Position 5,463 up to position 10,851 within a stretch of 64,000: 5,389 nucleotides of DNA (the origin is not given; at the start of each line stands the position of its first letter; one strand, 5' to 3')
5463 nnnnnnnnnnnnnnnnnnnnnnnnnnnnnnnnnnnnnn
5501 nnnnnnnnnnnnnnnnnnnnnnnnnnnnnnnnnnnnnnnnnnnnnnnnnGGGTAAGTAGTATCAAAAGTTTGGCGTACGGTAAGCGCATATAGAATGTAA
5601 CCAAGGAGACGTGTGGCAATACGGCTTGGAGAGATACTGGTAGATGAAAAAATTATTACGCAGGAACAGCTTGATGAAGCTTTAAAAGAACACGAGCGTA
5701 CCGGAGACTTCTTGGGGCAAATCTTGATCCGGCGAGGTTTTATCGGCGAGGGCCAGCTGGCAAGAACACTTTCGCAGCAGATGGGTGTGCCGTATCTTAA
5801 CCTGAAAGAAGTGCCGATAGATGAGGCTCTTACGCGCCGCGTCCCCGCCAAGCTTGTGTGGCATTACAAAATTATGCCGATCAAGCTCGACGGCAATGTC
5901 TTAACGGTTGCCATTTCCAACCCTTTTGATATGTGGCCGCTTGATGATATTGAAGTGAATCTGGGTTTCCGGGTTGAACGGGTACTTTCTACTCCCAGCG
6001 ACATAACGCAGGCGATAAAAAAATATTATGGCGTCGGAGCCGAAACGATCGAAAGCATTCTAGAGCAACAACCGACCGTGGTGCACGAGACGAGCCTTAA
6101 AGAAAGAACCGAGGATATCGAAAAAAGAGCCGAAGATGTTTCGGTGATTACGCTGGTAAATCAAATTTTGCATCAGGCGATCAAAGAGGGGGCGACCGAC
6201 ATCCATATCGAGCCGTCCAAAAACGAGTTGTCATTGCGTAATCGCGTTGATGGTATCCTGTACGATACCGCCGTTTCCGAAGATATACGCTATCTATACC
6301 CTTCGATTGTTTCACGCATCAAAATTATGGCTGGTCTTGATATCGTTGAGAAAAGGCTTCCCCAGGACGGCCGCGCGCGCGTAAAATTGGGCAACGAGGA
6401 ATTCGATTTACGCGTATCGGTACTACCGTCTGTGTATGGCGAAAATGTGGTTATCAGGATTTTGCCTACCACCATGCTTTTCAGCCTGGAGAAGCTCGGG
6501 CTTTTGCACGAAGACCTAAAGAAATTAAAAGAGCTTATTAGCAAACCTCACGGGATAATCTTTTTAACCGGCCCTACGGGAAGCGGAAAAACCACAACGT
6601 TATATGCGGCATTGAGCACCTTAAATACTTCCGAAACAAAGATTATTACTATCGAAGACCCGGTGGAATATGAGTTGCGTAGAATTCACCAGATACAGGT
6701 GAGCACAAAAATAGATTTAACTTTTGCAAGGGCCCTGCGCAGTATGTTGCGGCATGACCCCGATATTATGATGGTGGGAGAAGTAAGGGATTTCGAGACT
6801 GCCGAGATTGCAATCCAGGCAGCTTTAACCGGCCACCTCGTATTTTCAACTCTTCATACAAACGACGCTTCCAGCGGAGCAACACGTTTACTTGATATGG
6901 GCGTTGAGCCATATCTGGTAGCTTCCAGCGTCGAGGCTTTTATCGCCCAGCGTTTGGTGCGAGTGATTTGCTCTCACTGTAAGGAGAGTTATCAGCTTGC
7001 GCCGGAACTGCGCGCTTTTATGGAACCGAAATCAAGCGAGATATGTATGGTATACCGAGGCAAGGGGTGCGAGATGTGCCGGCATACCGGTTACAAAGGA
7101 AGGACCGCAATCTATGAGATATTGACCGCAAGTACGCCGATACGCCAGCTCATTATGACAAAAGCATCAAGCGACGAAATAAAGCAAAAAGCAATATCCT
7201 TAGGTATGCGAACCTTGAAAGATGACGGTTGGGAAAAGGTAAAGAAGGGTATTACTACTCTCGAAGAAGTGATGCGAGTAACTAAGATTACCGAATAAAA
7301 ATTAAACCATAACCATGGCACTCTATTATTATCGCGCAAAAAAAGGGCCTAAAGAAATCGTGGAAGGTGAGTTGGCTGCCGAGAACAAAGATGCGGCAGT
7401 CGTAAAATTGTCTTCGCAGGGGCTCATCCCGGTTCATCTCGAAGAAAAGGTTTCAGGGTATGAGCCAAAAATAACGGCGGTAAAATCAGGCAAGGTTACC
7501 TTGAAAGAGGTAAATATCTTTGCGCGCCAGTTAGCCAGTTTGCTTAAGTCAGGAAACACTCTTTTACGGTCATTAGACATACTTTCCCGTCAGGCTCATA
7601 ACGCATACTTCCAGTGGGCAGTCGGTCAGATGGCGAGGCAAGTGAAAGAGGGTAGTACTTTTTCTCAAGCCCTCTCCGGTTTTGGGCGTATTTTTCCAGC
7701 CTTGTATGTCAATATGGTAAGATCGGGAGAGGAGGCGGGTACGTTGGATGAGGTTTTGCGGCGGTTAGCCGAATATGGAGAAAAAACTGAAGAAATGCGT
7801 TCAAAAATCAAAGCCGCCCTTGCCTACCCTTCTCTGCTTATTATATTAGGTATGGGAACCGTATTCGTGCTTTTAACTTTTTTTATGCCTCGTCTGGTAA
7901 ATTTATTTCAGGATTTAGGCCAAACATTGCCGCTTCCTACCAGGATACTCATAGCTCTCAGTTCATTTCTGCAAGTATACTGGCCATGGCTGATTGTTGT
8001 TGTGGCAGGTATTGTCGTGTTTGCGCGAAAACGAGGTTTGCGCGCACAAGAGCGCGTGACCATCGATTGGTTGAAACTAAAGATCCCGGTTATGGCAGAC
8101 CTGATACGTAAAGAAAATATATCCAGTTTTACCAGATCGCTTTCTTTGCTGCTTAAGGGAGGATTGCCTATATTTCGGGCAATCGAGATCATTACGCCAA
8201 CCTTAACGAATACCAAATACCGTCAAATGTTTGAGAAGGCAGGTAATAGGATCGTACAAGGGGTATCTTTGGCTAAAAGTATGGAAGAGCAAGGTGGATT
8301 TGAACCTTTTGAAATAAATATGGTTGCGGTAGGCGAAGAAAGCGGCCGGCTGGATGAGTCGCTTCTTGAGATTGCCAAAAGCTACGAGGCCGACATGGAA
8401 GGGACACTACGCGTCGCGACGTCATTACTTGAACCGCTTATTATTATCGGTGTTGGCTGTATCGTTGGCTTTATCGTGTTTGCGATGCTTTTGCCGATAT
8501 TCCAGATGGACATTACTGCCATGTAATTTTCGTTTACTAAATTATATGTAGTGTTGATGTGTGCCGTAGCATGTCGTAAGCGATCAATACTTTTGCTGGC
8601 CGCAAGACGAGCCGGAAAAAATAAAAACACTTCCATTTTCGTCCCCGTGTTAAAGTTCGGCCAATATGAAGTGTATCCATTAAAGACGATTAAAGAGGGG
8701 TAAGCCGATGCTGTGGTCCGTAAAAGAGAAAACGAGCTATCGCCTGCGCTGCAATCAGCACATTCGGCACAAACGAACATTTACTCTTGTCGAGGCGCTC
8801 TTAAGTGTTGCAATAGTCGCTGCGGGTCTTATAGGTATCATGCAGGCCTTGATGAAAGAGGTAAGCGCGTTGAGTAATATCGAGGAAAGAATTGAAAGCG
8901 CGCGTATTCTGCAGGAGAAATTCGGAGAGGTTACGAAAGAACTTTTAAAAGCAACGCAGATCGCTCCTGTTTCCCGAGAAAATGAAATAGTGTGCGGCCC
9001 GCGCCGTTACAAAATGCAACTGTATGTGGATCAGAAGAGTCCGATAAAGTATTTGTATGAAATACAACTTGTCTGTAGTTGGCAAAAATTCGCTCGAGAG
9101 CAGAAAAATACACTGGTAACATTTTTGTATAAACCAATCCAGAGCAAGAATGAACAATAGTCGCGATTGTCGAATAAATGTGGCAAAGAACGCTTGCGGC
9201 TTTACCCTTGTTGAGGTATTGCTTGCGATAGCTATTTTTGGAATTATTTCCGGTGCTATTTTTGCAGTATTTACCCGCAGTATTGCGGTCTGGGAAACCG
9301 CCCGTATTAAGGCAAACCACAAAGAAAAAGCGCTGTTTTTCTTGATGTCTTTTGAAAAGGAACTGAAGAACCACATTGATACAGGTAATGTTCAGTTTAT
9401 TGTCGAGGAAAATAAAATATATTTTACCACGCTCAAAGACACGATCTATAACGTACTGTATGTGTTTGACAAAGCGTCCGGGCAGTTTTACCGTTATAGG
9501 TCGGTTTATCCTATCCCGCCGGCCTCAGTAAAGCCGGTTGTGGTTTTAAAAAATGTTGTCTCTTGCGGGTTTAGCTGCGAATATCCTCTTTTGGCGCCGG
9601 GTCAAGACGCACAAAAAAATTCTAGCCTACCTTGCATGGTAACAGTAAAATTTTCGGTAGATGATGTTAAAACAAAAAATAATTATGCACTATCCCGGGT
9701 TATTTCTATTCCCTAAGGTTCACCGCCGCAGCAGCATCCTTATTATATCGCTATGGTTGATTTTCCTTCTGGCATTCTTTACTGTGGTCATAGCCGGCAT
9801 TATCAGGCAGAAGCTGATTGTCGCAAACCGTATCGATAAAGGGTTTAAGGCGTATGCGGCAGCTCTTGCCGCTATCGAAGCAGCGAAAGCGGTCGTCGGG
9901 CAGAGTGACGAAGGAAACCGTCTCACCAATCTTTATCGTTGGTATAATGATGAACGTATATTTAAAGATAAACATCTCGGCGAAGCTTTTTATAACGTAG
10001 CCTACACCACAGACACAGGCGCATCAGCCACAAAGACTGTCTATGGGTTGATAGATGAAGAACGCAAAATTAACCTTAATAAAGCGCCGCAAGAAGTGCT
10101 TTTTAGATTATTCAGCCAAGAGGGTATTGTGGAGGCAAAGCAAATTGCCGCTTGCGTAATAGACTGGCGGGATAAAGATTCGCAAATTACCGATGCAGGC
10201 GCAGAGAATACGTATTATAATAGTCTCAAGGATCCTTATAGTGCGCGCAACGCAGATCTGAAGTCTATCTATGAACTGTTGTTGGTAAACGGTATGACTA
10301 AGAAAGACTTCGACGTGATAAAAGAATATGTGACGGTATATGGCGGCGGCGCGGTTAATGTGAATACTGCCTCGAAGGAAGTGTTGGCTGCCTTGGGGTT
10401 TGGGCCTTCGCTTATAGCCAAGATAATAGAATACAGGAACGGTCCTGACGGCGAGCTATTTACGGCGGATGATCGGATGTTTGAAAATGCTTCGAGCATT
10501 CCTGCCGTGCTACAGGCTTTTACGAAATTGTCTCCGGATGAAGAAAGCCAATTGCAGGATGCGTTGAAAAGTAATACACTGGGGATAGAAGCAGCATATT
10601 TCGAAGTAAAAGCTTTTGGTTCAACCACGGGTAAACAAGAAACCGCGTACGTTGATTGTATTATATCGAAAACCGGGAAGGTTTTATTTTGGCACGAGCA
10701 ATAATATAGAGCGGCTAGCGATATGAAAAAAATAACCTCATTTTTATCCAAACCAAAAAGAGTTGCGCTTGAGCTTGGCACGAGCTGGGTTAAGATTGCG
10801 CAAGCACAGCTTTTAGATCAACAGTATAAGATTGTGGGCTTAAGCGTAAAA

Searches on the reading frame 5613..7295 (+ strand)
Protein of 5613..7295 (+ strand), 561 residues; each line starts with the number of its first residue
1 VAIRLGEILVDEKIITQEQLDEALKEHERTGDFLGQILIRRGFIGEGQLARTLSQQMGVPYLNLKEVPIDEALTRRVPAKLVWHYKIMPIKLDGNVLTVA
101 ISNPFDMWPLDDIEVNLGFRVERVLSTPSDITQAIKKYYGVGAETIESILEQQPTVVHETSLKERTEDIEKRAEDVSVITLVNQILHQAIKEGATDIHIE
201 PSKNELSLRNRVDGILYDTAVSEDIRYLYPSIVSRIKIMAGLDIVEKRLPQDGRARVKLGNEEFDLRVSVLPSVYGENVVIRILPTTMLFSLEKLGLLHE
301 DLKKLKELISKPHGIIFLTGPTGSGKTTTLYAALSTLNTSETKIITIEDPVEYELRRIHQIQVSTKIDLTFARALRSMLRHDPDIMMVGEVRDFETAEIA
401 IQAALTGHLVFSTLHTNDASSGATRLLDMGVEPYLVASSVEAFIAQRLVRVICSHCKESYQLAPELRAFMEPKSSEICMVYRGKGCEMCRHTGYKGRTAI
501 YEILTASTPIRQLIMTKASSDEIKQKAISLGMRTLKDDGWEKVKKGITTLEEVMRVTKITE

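Call 58: search_protein_families(library=pfam, proteins=[window:5613-7295:+], max_evalue=0.000001)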
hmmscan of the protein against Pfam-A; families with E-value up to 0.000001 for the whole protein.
window:5613-7295:+ (561 aa): 2 families
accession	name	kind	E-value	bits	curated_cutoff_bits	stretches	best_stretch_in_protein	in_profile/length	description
PF00437.27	T2SSE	-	4.6e-134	447.2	24.9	1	173-555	3-370/370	Type II/IV secretion system protein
PF05157.20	MshEN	-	2.2e-21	76.1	23.1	1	57-142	1-87/90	MshEN domain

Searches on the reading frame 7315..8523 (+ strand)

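Call 58: search_protein_families(library=pfam, proteins=[window:7315-8523:+], max_evalue=0.000001)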
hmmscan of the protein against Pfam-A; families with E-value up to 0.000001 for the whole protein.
window:7315-8523:+ (403 aa): 1 family
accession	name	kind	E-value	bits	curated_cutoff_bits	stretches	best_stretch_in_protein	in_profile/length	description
PF00482.28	T2SSF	-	1.1e-59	200.3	25.2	2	69-192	1-125/125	Type II secretion system (T2SS), protein F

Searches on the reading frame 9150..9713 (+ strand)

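Call 58: search_protein_families(library=pfam, proteins=[window:9150-9713:+], max_evalue=0.000001)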
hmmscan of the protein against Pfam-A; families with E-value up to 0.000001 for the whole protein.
window:9150-9713:+ (188 aa): 1 family
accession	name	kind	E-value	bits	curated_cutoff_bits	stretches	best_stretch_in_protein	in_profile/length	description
PF07963.17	N_methyl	-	4.2e-08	32.9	21.2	1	13-38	2-27/27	Prokaryotic N-terminal methylation motif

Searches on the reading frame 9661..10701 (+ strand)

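Call 58: search_protein_families(library=pfam, proteins=[window:9661-10701:+], max_evalue=0.000001)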
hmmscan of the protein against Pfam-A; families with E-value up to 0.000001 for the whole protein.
window:9661-10701:+ (347 aa): 2 families
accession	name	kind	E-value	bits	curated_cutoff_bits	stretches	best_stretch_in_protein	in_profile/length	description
PF21687.3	T2SSK_1st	-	2.1e-18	67.4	26.2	1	139-227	15-105/107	Type II secretion system (T2SS), protein K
PF12836.13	HHH_3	-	1.7e-09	38.1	27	0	231-261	5-38/65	Helix-hairpin-helix motif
